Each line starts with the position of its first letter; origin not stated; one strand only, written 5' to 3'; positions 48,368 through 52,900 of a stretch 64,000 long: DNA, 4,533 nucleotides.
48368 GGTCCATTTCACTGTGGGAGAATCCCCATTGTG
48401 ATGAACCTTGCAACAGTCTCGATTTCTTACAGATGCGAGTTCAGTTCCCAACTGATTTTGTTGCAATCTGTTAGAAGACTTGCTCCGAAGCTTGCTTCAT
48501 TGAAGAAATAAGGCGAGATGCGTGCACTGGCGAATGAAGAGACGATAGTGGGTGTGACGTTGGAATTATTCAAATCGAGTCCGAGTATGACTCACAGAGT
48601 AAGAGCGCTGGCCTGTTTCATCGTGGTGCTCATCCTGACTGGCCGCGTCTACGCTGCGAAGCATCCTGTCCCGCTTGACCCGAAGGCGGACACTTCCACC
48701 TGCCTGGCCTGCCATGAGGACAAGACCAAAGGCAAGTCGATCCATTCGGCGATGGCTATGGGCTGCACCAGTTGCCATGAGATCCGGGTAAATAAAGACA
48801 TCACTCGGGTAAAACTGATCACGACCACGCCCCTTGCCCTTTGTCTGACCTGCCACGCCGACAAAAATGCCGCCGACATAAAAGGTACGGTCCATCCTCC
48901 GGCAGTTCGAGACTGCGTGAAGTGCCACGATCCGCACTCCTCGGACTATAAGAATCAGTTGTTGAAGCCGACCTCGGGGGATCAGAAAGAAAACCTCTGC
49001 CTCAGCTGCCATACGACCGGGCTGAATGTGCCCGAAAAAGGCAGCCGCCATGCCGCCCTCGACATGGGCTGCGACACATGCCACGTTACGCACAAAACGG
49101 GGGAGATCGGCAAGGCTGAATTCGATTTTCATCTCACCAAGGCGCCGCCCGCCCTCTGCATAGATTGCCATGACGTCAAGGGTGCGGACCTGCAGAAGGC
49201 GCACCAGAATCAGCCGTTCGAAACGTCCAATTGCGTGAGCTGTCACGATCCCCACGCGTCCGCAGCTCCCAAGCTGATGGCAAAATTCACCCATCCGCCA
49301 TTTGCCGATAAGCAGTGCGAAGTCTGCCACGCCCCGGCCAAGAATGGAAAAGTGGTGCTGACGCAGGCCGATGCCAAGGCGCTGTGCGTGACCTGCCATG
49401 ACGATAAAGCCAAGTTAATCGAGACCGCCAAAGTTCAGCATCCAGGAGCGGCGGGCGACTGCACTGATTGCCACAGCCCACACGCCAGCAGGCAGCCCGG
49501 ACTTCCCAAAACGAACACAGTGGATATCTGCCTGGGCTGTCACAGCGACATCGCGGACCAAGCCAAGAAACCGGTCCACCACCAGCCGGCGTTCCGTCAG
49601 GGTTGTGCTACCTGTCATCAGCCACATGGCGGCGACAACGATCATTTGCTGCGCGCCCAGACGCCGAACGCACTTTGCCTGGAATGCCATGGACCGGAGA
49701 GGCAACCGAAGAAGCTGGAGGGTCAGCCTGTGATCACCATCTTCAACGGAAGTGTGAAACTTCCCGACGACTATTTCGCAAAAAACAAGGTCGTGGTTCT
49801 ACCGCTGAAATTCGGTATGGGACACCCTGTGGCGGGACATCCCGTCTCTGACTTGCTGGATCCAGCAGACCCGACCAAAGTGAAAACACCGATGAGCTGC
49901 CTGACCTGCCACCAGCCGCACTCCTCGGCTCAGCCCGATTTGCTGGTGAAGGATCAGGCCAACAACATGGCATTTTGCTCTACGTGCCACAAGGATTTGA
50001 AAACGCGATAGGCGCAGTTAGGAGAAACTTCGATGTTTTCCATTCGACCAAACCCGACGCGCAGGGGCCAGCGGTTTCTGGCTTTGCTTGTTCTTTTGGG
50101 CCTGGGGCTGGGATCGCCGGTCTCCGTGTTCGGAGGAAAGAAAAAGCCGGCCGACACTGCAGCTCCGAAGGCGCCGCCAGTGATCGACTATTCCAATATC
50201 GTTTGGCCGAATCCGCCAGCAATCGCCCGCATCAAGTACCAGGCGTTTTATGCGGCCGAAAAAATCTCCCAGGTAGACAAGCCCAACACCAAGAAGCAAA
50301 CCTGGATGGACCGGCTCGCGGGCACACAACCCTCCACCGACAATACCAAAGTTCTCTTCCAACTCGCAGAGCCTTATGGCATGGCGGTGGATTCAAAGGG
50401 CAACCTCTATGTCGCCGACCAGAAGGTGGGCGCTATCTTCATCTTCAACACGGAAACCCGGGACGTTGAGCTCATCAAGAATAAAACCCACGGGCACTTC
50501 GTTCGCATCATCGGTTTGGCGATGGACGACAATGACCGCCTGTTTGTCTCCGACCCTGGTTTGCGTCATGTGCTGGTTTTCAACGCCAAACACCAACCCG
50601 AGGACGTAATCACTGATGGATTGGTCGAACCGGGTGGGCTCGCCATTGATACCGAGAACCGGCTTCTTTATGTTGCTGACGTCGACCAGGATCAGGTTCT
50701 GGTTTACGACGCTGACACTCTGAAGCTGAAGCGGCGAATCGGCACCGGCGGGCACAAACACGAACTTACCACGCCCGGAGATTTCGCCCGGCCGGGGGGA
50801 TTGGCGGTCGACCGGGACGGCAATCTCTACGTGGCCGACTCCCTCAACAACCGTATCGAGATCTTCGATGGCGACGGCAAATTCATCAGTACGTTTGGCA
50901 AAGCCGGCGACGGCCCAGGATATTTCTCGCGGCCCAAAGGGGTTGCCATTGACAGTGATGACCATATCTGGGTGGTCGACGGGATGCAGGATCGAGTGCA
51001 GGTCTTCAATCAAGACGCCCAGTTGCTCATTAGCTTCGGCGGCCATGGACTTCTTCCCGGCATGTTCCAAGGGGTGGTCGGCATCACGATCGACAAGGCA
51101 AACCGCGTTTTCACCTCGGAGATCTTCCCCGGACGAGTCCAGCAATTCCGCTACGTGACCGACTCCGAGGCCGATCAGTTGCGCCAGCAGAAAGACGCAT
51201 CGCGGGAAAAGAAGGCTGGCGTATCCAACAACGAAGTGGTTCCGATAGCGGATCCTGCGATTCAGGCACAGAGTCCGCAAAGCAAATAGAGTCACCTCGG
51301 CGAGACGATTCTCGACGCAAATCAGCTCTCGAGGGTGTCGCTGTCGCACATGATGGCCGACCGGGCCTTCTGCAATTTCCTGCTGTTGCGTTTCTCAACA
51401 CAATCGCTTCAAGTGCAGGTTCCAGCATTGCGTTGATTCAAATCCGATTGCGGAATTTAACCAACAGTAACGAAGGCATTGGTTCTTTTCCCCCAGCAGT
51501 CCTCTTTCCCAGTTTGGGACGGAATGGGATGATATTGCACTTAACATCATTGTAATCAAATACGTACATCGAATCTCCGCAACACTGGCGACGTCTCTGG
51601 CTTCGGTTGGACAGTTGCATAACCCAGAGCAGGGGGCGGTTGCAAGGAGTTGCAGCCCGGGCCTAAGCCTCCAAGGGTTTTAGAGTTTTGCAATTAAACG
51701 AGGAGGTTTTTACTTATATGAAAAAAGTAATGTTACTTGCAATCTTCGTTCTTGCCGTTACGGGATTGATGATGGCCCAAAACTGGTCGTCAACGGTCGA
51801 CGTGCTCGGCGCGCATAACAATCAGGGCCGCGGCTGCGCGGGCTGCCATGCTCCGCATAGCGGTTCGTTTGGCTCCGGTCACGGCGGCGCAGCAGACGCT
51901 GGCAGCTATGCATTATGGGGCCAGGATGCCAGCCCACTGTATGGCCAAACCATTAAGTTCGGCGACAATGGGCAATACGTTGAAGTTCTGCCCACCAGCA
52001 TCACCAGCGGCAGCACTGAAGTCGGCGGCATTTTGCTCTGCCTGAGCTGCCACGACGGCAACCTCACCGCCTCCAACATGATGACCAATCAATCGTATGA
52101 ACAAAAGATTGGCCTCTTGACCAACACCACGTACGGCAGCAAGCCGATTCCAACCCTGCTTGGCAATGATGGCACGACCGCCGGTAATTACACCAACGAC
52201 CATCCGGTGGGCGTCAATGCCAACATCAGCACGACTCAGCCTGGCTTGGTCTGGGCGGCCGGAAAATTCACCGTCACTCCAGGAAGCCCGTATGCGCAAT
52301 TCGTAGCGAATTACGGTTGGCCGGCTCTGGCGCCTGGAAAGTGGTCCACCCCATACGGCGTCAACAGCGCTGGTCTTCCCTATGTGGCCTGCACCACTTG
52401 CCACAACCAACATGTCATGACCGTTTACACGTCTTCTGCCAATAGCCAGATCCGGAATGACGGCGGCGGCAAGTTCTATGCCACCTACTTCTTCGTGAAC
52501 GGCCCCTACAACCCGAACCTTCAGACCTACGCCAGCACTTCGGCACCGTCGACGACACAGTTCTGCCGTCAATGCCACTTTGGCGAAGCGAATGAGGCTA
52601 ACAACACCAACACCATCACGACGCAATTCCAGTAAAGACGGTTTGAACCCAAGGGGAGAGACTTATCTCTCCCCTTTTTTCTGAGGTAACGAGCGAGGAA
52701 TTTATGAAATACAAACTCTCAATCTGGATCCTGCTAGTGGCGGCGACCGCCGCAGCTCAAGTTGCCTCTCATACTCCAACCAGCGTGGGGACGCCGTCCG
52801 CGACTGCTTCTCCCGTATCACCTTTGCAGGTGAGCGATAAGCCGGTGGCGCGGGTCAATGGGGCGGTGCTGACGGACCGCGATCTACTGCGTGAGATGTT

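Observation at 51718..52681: Monocistronic tetraheme cytochrome with low heme density and an OmcS-like N-terminal motif: candidate filament subunit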

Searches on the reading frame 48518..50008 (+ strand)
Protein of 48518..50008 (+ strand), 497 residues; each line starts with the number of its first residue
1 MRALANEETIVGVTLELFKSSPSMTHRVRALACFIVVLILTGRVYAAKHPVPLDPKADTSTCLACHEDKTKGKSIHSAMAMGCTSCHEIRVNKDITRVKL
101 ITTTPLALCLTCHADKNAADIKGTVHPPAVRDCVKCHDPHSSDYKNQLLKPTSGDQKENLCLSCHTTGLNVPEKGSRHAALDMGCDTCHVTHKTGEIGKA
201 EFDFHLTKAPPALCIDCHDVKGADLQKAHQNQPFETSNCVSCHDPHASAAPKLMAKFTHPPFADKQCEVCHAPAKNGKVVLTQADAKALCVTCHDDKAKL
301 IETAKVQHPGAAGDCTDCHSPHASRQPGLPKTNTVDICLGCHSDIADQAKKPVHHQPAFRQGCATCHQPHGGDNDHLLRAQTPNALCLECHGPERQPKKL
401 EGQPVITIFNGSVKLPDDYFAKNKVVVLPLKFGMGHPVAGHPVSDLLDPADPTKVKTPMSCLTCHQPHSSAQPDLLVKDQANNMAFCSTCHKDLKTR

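Call 7: search_protein_families(library=pfam, proteins=[window:48518-50008:+], max_evalue=0.01)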
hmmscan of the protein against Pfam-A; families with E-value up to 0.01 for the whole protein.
window:48518-50008:+ (497 aa): 7 families
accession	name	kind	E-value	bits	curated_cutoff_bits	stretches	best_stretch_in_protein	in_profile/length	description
PF09699.15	Paired_CXXCH_1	-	5.6e-67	221.6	20.6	8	309-345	3-39/41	Doubled CXXCH motif (Paired_CXXCH_1)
PF14522.11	Cytochrome_C7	-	6.3e-20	71.2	24.8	3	264-320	13-67/67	Cytochrome c7 and related cytochrome c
PF14537.11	Cytochrom_c3_2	-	5.5e-19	68.9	25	4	264-343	6-79/79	Cytochrome c3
PF02085.21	Cytochrom_CIII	-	2.5e-11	44.2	22.9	1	252-342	18-101/101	Class III cytochrome C family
PF22113.1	Mtrc-MtrF_II-IV_dom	-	4.1e-10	39.9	30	3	108-248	8-168/176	Outer membrane cytochrome MtrC/MtrF-like, domains II/IV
PF13435.11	Cytochrome_C554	-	4.2e-08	34.5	20.8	1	109-189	2-83/84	Cytochrome c554 and c-prime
PF22678.1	Cytochrom_c_NrfB-like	-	7.5e-06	26.8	27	0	56-112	30-89/89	Cytochrome c-type protein NrfB-like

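Call 8: search_protein_families(library=ncbifam, proteins=[window:48518-50008:+], max_evalue=0.01)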
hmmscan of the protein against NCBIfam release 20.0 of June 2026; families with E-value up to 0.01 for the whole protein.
window:48518-50008:+ (497 aa): 10 families
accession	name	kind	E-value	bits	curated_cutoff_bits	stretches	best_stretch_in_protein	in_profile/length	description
TIGR01905.1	paired_CXXCH_1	subfamily_domain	8.7e-56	185.6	25.2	7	309-345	3-39/41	doubled CXXCH domain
TIGR03508.1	decahem_SO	subfamily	4.1e-55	187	192.2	4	261-405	31-188/258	DmsE family decaheme c-type cytochrome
NF041028.1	decahem_GSU2203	exception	7.4e-44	150.2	325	4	254-406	58-222/317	GSU2203 family decaheme c-type cytochrome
NF045722.1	c3_cytochr_TmcA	equivalog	1.2e-11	44.6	114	2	56-119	54-116/125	acidic tetraheme cytochrome c3 TmcA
NF008659.0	PRK11659.1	equivalog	3e-10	40.1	184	2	200-351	35-176/188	cytochrome c nitrite reductase pentaheme subunit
TIGR03507.1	decahem_SO1788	subfamily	7.9e-09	34.5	209.3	1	261-322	240-305/672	OmcA/MtrC family decaheme c-type cytochrome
TIGR03146.1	cyt_nit_nrfB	equivalog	8.7e-09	35.8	166.6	1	57-116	82-144/145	cytochrome c nitrite reductase pentaheme subunit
NF045713.1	CxxCH_16_HmcA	equivalog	1.2e-07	30.7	400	1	60-224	112-258/541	sulfate respiration complex hexadecaheme cytochrome HmcA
TIGR03153.1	cytochr_NrfH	equivalog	5.1e-07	29.8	134.2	0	206-320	23-134/138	cytochrome c nitrite reductase small subunit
NF041198.1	UshA_like_PCGU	equivalog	0.00038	19.2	275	1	156-220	440-510/519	UshA-like (seleno)protein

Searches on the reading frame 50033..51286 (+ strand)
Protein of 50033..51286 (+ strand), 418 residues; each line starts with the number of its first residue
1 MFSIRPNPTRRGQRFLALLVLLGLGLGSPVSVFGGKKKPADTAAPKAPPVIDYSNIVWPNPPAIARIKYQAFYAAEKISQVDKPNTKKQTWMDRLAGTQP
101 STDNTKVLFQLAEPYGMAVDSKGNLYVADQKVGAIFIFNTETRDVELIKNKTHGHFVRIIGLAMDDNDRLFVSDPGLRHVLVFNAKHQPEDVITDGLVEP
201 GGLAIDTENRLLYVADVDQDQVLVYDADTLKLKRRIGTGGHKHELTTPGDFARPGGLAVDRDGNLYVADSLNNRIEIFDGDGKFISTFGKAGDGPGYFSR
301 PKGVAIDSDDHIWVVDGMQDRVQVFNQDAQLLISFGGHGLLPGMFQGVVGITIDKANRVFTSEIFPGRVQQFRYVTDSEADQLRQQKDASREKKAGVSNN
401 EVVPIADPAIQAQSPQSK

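Call 7: search_protein_families(library=pfam, proteins=[window:50033-51286:+], max_evalue=0.01)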
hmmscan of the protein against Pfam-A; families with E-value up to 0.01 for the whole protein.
window:50033-51286:+ (418 aa): 11 families
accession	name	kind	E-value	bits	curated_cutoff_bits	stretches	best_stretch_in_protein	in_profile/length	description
PF01436.27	NHL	-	9e-26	89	20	3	251-278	1-28/28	NHL repeat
PF17170.10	DUF5128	-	2.4e-18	66.8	22.9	1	262-366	53-153/321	6-bladed beta-propeller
PF08450.18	SGL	-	5.9e-17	62.5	26.3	2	99-286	28-218/246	SMP-30/Gluconolactonase/LRE-like region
PF06739.17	SBBP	-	1.2e-10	41.6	20.5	0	113-128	14-29/38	Beta-propeller repeat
PF24684.1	Vgb_lyase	-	1.5e-07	31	50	1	234-371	79-206/290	Virginiamycin B lyase family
PF25021.1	TEN_NHL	-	2e-07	30.8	27.1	0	111-282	30-170/357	Teneurin NHL domain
PF01731.26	Arylesterase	-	3.3e-06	27.6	21.3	0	192-226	48-82/86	Arylesterase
PF22701.2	Mala_s_1-like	-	4.9e-05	23.6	27.5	0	191-326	31-157/195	Mal s 1 allergenic protein-like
PF07494.17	Reg_prop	-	6.4e-05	23.1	20.4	0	256-268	9-21/24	Two component regulator propeller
PF06977.17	SdiA-regulated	-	0.00036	20.2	21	0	203-268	177-239/249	SdiA-regulated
PF20067.5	SSL_N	-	0.0016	18.7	18.9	0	254-269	23-38/46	Strictosidine synthase-like, N-terminal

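Call 8: search_protein_families(library=ncbifam, proteins=[window:50033-51286:+], max_evalue=0.01)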
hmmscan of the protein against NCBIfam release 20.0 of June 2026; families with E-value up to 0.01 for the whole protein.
window:50033-51286:+ (418 aa): 9 families
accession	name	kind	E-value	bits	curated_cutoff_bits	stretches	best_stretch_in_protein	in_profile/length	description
NF035926.1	scyF_NHL_VPEP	equivalog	3e-39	135.2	350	3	199-336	153-284/376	scytonemin biosynthesis PEP-CTERM protein ScyF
NF047780.1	LIC12708_fam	subfamily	4.3e-11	42.3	150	1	205-329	62-212/391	LIC_12708 family protein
NF033206.1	ScyE_fam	subfamily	1.2e-09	38.2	80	1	191-271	246-321/333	ScyD/ScyE family protein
TIGR03866.1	PQQ_ABC_repeats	subfamily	4.3e-08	32.6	287.3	1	122-239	10-124/310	PQQ-dependent catabolism-associated beta-propeller protein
TIGR02276.1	beta_rpt_yvtn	repeat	1.3e-06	28.3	27.85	0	209-241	3-35/42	beta-propeller repeat protein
NF052280.1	7_blade_YncE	equivalog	3.5e-06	26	400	1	115-244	174-303/338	7-bladed beta-propeller protein YncE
NF052228.1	T9SS_PorZ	equivalog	7.6e-06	24.6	260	1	250-331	429-514/757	type IX secretion system anionic LPS delivery protein PorZ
TIGR02604.1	Piru_Ver_Nterm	subfamily_domain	3.1e-05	23.5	122.2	0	77-136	148-208/367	PVC-type heme-binding CxxCH protein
NF000022.1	stregra_B_VgbA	exception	0.00032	19.9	600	0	233-367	80-204/299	streptogramin B lyase Vgb(A)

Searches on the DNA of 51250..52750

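Call 96: search_rna_families(source=window, start=51250, end=52750, threshold=evalue, max_evalue=1)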
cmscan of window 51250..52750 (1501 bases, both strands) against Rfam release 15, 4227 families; matches with E-value up to 1: 1.
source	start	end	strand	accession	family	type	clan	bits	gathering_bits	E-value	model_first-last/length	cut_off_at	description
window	52608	52683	+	RF02551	DapZ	Cis-reg;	-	22.4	56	0.4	1-78/78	no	ABC transporter regulator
